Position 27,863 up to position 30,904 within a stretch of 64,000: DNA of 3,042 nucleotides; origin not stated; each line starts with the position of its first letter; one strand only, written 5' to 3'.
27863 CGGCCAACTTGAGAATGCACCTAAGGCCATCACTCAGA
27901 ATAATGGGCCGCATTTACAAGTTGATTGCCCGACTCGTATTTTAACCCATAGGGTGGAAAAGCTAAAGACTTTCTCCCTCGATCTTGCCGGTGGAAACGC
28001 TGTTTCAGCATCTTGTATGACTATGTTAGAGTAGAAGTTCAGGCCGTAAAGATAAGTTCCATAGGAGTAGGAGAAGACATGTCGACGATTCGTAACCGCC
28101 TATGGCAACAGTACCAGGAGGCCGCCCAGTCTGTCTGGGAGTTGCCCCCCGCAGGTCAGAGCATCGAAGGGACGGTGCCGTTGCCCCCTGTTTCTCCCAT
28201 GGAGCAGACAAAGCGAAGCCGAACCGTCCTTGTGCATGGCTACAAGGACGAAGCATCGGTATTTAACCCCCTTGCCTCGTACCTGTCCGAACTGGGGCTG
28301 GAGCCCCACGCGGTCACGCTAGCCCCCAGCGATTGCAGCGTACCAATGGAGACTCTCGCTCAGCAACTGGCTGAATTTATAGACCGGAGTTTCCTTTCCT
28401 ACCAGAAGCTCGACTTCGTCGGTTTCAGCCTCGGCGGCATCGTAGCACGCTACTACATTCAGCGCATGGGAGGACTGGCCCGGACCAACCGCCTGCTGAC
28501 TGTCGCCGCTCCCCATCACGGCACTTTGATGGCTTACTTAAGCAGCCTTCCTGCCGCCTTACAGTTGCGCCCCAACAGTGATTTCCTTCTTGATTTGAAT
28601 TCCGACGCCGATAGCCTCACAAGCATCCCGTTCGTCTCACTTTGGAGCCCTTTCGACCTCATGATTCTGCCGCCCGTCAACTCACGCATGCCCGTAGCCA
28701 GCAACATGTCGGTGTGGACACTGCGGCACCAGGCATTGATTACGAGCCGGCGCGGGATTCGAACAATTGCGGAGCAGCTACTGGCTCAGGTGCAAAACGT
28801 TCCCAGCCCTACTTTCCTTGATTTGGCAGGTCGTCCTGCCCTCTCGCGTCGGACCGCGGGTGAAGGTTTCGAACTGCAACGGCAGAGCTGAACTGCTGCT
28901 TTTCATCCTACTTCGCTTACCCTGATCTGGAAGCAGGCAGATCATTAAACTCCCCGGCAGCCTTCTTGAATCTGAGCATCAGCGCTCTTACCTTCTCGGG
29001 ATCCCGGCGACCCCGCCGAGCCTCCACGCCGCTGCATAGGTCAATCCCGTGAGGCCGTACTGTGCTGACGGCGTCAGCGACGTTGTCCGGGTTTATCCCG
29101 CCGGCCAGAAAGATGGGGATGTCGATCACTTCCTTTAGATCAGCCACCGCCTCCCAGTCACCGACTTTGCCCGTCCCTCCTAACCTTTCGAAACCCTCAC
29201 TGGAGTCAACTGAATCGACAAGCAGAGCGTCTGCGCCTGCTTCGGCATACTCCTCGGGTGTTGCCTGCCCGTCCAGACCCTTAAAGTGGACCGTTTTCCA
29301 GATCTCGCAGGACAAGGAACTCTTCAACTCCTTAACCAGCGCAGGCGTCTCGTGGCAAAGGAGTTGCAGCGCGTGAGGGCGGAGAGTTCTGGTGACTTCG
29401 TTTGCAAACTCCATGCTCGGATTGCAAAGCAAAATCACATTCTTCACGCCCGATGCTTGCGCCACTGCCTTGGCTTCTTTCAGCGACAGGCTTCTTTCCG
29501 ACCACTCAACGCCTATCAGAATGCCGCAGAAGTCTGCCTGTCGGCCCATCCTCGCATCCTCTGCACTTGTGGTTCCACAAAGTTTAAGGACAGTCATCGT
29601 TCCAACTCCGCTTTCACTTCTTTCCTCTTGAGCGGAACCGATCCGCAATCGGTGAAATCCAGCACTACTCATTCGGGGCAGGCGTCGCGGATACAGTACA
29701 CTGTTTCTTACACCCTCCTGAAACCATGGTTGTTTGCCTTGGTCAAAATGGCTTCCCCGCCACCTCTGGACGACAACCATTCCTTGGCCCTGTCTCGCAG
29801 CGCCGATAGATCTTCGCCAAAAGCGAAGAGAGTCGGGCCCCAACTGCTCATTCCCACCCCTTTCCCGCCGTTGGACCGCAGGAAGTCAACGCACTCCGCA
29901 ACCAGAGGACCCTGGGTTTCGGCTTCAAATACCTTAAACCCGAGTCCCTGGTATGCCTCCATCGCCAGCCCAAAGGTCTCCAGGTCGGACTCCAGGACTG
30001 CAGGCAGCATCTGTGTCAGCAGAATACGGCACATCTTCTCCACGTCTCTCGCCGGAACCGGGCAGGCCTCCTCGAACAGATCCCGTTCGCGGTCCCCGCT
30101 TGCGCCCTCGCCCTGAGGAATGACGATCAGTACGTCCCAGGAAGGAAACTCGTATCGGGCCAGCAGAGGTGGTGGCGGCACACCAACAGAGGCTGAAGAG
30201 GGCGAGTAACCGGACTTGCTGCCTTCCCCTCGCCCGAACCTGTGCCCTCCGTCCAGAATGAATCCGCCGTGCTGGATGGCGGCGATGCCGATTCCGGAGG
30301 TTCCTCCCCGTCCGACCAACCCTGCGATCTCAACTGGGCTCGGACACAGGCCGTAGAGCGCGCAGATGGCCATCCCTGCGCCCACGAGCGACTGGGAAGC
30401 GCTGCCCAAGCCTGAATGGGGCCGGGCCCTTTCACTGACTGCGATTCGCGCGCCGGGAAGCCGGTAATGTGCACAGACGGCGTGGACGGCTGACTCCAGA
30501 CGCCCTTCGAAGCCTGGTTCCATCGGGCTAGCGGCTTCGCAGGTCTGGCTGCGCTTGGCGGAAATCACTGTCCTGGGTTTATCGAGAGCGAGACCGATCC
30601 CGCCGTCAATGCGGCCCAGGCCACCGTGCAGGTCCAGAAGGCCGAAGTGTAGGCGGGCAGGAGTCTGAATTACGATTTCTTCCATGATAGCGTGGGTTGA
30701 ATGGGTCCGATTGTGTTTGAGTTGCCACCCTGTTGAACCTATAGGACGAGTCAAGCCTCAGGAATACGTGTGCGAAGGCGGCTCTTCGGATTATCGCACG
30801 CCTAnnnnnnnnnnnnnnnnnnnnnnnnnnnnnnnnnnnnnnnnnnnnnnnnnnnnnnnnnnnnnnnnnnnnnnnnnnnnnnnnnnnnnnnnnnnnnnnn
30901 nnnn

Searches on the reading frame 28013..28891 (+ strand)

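Call 55: search_protein_families(library=pfam, proteins=[window:28013-28891:+], max_evalue=0.0001)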
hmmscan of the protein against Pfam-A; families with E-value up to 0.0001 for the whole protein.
window:28013-28891:+ (292 aa): 3 families
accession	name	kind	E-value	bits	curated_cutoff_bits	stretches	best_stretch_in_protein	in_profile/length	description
PF02089.21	Palm_thioest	-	4.2e-09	36.9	26.8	1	72-171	3-113/254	Palmitoyl protein thioesterase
PF05057.20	DUF676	-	4.3e-07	30.1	20.3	1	112-173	59-130/217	Putative serine esterase (DUF676)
PF24096.1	DUF7379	-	2.4e-05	24.8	33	1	116-178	54-122/191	Domain of unknown function (DUF7379)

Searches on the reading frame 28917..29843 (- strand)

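Call 55: search_protein_families(library=pfam, proteins=[window:28917-29843:-], max_evalue=0.0001)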
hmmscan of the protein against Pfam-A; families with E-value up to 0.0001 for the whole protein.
window:28917-29843:- (308 aa): 1 family
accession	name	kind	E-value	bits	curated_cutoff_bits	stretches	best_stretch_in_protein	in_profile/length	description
PF00697.28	PRAI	-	1.6e-25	90.4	22.7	1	87-289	2-191/193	N-(5'phosphoribosyl)anthranilate (PRA) isomerase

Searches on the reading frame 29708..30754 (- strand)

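Call 56: search_protein_families(library=pfam, proteins=[window:29708-30754:-], max_evalue=0.0001)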
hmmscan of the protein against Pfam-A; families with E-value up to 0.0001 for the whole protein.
window:29708-30754:- (348 aa): 2 families
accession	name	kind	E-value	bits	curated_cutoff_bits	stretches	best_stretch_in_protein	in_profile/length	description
PF08544.19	GHMP_kinases_C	-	5.5e-09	36.8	21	1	249-321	1-74/85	GHMP kinases C terminal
PF00288.32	GHMP_kinases_N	-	4.2e-07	30.5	22.3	1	88-163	5-86/87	GHMP kinases N terminal domain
